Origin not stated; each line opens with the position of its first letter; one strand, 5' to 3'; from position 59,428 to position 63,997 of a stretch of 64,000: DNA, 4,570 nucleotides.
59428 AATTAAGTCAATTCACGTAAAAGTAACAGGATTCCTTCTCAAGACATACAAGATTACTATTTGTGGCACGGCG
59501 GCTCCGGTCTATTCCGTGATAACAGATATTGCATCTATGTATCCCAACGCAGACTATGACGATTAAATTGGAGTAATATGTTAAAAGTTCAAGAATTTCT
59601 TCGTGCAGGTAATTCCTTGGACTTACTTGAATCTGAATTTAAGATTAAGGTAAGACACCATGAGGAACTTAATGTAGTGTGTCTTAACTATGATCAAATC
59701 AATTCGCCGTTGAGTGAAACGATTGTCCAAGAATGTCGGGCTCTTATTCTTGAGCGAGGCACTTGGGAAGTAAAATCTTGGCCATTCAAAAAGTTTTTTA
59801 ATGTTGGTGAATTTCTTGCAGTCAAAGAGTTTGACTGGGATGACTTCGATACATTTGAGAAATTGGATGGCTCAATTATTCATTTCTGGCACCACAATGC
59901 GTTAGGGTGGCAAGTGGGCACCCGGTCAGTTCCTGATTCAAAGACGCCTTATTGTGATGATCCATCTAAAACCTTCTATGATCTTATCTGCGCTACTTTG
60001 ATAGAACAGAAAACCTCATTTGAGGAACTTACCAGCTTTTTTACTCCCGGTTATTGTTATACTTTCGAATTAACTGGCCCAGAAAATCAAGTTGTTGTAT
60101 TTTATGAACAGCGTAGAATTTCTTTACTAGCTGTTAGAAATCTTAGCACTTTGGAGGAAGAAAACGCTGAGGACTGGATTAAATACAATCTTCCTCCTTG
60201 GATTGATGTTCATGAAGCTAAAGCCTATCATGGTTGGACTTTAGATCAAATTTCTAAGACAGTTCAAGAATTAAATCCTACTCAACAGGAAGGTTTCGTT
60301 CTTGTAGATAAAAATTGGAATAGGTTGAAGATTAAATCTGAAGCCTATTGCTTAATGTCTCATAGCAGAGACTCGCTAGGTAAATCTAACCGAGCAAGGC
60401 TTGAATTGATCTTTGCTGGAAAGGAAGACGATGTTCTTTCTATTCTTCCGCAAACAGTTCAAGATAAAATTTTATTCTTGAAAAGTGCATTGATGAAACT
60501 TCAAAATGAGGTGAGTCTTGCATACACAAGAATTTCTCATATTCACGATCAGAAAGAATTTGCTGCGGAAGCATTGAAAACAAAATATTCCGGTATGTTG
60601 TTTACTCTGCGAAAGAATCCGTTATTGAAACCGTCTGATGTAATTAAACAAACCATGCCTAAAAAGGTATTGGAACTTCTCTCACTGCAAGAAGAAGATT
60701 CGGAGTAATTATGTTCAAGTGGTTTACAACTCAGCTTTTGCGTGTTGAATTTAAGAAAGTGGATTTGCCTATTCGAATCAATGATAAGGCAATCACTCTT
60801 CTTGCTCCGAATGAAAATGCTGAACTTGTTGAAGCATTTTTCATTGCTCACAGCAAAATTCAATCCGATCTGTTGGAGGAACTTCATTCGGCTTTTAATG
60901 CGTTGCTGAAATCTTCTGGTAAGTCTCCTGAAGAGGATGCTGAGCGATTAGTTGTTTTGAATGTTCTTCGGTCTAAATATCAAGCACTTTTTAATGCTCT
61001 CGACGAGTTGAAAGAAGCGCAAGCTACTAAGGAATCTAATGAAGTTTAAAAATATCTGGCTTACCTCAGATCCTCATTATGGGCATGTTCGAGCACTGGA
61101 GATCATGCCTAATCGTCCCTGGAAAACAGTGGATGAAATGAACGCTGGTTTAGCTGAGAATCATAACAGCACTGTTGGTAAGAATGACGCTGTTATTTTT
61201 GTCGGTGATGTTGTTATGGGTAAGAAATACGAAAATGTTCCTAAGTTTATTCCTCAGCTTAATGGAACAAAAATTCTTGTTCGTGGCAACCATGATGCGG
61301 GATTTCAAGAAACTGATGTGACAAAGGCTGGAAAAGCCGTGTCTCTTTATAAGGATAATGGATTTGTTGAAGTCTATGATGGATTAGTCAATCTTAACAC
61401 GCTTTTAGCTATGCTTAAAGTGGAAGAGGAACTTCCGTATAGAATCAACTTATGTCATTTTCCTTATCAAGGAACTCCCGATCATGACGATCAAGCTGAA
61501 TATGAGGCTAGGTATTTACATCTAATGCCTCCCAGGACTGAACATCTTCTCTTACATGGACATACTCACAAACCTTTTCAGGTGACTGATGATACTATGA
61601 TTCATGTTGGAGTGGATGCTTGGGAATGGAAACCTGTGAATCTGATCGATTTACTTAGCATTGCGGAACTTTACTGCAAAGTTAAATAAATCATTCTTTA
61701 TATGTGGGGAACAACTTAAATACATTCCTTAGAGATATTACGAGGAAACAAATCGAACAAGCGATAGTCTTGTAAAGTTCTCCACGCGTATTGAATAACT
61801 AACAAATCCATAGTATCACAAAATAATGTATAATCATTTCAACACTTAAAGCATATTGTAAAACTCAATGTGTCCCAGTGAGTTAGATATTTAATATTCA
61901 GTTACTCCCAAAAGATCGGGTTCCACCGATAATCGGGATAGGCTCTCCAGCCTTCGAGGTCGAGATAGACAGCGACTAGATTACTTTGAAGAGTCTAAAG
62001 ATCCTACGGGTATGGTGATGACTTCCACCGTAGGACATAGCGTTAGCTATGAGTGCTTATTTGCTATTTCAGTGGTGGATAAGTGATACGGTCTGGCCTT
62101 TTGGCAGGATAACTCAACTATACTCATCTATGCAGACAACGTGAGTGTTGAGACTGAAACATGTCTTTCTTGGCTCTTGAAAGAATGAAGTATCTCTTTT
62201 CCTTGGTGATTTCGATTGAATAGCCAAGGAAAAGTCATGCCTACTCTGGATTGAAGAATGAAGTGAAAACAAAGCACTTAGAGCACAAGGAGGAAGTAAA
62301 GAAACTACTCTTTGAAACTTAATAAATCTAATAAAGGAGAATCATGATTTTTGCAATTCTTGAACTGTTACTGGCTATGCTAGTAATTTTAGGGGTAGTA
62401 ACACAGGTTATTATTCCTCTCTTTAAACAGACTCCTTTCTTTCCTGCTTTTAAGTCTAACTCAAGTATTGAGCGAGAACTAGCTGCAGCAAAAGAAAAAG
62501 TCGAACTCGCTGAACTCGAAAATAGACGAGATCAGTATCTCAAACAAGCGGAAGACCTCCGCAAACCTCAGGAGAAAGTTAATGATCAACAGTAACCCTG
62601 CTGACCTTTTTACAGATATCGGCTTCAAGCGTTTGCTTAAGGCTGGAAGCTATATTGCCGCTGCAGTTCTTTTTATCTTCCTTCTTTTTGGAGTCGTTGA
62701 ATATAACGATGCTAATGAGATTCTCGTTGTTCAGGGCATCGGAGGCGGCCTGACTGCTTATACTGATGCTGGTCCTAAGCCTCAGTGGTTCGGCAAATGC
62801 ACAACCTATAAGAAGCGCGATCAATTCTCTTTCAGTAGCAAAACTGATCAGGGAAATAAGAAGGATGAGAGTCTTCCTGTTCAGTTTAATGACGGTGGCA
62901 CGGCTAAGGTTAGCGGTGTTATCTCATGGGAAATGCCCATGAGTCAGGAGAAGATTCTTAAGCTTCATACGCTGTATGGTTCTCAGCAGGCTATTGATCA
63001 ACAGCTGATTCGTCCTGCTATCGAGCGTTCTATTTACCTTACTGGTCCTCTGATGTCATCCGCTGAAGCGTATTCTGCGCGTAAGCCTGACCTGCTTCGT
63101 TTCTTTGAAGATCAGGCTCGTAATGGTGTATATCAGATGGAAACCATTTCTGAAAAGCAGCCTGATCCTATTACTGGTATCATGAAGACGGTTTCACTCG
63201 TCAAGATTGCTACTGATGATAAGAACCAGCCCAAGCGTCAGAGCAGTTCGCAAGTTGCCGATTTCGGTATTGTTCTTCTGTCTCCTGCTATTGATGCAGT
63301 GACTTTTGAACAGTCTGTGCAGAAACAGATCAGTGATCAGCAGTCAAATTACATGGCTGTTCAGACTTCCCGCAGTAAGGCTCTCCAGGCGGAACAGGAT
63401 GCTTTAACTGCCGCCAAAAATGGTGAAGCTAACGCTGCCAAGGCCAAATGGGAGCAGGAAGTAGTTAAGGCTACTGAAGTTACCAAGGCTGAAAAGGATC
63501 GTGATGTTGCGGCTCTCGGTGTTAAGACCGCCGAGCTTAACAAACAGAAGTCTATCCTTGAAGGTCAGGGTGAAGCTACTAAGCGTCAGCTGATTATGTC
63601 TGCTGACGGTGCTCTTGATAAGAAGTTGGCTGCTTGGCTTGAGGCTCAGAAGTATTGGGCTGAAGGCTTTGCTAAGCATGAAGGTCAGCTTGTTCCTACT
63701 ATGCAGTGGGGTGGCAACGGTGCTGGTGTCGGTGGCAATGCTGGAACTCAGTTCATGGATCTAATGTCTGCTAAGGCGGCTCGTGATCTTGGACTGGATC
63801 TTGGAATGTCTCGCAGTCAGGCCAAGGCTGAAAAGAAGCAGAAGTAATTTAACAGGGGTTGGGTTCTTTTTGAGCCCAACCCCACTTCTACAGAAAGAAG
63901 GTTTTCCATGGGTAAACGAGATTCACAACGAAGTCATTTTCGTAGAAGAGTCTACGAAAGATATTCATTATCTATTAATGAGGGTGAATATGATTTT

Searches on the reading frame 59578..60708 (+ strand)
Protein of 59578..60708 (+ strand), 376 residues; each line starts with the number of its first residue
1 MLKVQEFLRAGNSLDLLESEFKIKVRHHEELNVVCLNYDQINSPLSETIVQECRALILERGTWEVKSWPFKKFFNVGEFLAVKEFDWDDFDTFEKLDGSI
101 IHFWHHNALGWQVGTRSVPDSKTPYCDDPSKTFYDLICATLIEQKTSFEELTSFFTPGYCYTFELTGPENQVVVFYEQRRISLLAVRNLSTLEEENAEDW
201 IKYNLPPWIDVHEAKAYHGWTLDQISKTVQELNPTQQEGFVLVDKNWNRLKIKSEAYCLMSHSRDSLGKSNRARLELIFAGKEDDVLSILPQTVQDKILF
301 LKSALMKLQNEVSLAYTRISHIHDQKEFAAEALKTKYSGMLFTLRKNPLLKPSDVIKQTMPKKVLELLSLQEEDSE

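Call 81: search_protein_families(library=pfam, max_evalue=0.001, proteins=[window:59578-60708:+])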
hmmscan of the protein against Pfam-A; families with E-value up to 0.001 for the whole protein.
window:59578-60708:+ (376 aa): 1 family
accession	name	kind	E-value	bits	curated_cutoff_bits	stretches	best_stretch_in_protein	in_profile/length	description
PF09511.15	RNA_lig_T4_1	-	8.1e-16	59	28.3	1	52-257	1-227/227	RNA ligase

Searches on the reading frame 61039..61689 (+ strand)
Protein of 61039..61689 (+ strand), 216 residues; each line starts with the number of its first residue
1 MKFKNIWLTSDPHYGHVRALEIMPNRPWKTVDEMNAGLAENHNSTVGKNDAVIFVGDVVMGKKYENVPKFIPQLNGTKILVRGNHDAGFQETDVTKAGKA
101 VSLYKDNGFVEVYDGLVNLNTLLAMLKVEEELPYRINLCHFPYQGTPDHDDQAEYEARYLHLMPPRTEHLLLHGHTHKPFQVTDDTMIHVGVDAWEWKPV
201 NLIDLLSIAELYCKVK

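Call 81: search_protein_families(library=pfam, max_evalue=0.001, proteins=[window:61039-61689:+])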
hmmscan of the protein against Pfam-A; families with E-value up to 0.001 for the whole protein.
window:61039-61689:+ (216 aa): 2 families
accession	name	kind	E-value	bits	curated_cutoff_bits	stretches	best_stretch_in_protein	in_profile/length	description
PF00149.33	Metallophos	-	9.1e-10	39.7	21.5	1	5-179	2-191/191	Calcineurin-like phosphoesterase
PF12850.12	Metallophos_2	-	8.5e-05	23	27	1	45-188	22-128/154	Calcineurin-like phosphoesterase superfamily domain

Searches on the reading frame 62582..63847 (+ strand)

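Call 81: search_protein_families(library=pfam, max_evalue=0.001, proteins=[window:62582-63847:+])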
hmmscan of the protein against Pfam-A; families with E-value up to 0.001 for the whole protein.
window:62582-63847:+ (421 aa): 1 family
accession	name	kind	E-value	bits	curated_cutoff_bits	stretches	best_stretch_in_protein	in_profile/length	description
PF01145.31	Band_7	-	5.1e-07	30.4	23.6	1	44-264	5-166/176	SPFH domain / Band 7 family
